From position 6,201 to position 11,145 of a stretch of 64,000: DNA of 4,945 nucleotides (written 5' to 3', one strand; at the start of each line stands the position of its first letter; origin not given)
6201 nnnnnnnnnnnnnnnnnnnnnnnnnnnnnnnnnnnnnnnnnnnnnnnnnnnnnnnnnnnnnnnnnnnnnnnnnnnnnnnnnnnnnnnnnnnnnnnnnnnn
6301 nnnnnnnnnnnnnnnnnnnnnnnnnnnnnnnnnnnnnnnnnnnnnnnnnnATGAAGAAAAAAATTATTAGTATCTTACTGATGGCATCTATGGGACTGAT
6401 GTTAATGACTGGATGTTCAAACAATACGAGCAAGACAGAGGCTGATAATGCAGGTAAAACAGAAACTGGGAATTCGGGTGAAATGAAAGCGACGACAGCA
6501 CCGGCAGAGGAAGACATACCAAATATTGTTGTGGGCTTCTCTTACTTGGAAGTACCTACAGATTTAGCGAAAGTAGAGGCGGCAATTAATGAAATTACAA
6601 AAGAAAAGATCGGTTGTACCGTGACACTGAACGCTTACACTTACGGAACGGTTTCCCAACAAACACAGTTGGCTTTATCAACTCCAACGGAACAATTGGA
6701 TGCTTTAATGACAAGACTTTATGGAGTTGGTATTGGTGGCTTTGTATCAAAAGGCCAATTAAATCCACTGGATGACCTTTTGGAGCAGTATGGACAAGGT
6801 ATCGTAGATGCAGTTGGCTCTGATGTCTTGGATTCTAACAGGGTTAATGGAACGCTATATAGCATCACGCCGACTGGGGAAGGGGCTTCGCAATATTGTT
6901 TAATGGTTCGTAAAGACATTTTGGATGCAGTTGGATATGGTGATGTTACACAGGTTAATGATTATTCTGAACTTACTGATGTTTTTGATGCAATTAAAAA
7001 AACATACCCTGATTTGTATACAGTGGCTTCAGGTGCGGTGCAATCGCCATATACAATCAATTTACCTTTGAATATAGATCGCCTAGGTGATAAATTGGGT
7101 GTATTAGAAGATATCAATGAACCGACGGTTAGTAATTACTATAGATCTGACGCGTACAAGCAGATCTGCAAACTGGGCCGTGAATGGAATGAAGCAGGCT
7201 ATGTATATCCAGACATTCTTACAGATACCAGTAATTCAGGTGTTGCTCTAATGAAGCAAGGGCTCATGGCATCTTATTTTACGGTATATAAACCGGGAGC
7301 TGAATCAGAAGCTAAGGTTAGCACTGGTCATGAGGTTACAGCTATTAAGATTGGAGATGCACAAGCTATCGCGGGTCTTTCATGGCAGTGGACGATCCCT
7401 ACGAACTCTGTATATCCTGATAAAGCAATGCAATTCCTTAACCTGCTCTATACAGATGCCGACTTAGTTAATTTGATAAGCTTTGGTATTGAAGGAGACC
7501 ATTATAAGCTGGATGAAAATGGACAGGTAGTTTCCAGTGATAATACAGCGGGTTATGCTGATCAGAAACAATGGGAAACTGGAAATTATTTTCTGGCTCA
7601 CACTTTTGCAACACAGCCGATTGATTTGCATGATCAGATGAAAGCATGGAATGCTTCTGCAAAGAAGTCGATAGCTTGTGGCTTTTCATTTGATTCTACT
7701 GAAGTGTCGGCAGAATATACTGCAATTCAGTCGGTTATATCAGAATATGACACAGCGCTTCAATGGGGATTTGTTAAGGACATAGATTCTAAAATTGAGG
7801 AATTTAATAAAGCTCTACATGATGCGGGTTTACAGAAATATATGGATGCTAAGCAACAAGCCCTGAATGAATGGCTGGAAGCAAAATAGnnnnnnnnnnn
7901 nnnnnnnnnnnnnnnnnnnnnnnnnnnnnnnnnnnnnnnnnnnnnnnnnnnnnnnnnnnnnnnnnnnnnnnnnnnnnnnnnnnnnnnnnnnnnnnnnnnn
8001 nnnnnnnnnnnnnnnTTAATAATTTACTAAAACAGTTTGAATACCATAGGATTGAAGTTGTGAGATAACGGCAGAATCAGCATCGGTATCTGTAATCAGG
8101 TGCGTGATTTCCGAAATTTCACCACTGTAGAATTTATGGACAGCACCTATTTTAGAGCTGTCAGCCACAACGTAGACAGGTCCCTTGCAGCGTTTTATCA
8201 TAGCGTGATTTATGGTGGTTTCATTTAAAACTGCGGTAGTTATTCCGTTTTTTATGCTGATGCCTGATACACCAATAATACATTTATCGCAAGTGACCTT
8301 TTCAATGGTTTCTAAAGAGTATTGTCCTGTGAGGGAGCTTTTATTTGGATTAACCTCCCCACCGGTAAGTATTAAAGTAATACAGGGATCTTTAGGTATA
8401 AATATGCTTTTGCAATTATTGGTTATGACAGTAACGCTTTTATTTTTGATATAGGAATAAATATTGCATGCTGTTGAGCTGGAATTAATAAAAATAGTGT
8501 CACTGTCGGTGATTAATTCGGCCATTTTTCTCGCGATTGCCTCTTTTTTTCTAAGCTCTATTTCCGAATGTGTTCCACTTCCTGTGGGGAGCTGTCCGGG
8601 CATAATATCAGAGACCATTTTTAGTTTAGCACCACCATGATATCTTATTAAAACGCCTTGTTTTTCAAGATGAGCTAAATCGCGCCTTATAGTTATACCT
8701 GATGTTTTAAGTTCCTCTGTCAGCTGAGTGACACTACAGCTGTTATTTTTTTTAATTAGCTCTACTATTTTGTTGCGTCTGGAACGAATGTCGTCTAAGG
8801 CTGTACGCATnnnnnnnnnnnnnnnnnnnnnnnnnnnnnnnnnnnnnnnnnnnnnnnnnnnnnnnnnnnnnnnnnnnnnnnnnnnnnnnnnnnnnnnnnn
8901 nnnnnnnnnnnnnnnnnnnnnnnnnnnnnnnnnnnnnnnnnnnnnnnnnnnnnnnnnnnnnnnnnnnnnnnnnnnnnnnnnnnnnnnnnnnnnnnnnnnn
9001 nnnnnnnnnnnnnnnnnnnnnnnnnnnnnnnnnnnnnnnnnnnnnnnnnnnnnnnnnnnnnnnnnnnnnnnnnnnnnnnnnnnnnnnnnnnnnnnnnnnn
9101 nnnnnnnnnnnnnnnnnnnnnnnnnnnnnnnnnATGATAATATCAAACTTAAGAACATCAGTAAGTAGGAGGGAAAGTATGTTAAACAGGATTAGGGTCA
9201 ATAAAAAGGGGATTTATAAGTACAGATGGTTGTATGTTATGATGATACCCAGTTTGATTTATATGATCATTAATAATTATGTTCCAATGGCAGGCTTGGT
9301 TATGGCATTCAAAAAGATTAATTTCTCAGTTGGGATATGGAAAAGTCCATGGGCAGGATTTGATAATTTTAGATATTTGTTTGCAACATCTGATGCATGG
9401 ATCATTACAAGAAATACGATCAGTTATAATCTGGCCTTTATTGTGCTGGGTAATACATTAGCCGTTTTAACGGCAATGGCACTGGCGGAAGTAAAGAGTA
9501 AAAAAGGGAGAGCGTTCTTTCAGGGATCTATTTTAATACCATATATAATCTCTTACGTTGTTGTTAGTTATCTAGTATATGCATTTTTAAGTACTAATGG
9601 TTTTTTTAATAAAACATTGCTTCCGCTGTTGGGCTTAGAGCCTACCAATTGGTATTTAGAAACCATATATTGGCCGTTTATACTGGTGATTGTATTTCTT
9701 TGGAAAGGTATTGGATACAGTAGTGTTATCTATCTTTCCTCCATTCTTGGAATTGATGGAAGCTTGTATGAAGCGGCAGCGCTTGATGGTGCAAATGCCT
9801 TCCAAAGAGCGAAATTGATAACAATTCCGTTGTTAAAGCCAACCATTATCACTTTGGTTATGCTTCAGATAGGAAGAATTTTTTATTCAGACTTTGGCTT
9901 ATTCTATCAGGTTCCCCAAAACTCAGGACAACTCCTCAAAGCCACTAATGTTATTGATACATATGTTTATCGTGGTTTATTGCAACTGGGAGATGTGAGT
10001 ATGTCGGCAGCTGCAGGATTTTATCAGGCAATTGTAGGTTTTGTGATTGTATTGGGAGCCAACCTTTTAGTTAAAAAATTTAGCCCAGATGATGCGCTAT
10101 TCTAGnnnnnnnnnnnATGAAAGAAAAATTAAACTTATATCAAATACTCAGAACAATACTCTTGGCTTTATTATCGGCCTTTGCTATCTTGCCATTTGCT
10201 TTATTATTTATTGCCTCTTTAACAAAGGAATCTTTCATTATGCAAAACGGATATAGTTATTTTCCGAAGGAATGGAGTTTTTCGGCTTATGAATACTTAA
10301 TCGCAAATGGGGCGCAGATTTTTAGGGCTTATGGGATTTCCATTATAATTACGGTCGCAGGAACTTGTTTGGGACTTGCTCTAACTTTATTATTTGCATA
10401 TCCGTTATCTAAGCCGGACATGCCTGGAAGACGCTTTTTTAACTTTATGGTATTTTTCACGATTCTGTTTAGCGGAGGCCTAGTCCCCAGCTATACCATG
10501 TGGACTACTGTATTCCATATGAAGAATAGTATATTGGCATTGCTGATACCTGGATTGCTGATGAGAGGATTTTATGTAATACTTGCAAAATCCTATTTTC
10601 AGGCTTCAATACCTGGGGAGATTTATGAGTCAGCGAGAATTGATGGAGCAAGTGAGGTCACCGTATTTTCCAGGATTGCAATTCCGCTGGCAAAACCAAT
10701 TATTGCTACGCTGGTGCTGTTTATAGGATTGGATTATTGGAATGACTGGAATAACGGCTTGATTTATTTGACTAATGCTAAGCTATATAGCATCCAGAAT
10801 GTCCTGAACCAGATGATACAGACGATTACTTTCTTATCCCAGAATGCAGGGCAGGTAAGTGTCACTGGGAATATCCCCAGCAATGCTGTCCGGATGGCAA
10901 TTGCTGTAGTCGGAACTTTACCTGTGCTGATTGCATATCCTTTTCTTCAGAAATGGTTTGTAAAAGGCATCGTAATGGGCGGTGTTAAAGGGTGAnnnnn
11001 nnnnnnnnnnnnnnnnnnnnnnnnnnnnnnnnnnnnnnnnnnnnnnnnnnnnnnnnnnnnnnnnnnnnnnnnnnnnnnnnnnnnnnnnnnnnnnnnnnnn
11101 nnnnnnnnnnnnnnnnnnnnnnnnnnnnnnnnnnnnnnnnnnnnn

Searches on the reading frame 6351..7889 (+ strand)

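Call 12: search_protein_families(library=pfam, proteins=[window:6351-7889:+], max_evalue=0.00001)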
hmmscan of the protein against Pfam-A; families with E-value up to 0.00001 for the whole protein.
window:6351-7889:+ (512 aa): 2 families
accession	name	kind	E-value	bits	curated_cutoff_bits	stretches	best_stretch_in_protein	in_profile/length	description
PF12010.13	DUF3502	-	4.3e-21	75.5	24.4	1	442-509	2-68/69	Domain of unknown function (DUF3502)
PF01547.30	SBP_bac_1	-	4.7e-14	53.5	26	1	73-370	8-304/307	Bacterial extracellular solute-binding protein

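Call 25: search_protein_families(library=ncbifam, proteins=[window:6351-7889:+], max_evalue=0.001)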
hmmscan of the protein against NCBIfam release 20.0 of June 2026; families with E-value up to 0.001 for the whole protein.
window:6351-7889:+ (512 aa): 0 families

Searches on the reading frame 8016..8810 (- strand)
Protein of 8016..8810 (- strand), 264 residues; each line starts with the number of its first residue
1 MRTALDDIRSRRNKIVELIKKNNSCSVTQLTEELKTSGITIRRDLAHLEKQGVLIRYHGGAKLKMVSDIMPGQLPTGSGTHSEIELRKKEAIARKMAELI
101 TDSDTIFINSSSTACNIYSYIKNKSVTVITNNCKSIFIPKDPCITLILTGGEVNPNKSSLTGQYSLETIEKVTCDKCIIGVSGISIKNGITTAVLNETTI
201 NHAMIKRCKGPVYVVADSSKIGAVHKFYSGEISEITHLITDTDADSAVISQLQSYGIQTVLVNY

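Call 12: search_protein_families(library=pfam, proteins=[window:8016-8810:-], max_evalue=0.00001)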
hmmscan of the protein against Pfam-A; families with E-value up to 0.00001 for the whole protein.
window:8016-8810:- (264 aa): 3 families
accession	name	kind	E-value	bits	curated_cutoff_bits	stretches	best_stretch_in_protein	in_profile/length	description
PF00455.28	DeoRC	-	2e-38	132.3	31.8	1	87-242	4-160/160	DeoR C terminal sensor domain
PF08220.18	HTH_DeoR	-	1.1e-18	67.1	21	1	11-63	1-53/57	DeoR-like helix-turn-helix domain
PF08279.18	HTH_11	-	4.1e-07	30.2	25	1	11-55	1-46/55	HTH domain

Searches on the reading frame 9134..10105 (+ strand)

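Call 11: search_protein_families(library=pfam, proteins=[window:9134-10105:+], max_evalue=0.00001)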
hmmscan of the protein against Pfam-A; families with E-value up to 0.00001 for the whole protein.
window:9134-10105:+ (323 aa): 1 family
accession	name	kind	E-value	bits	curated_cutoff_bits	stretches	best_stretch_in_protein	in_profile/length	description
PF00528.27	BPD_transp_1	-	1e-09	38.8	26.4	1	111-314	2-180/184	Binding-protein-dependent transport system inner membrane component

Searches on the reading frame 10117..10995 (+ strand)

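Call 11: search_protein_families(library=pfam, proteins=[window:10117-10995:+], max_evalue=0.00001)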
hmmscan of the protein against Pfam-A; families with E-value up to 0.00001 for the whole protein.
window:10117-10995:+ (292 aa): 1 family
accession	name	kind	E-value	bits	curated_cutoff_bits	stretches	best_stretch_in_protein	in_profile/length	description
PF00528.27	BPD_transp_1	-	1.2e-09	38.6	26.4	1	102-285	11-182/184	Binding-protein-dependent transport system inner membrane component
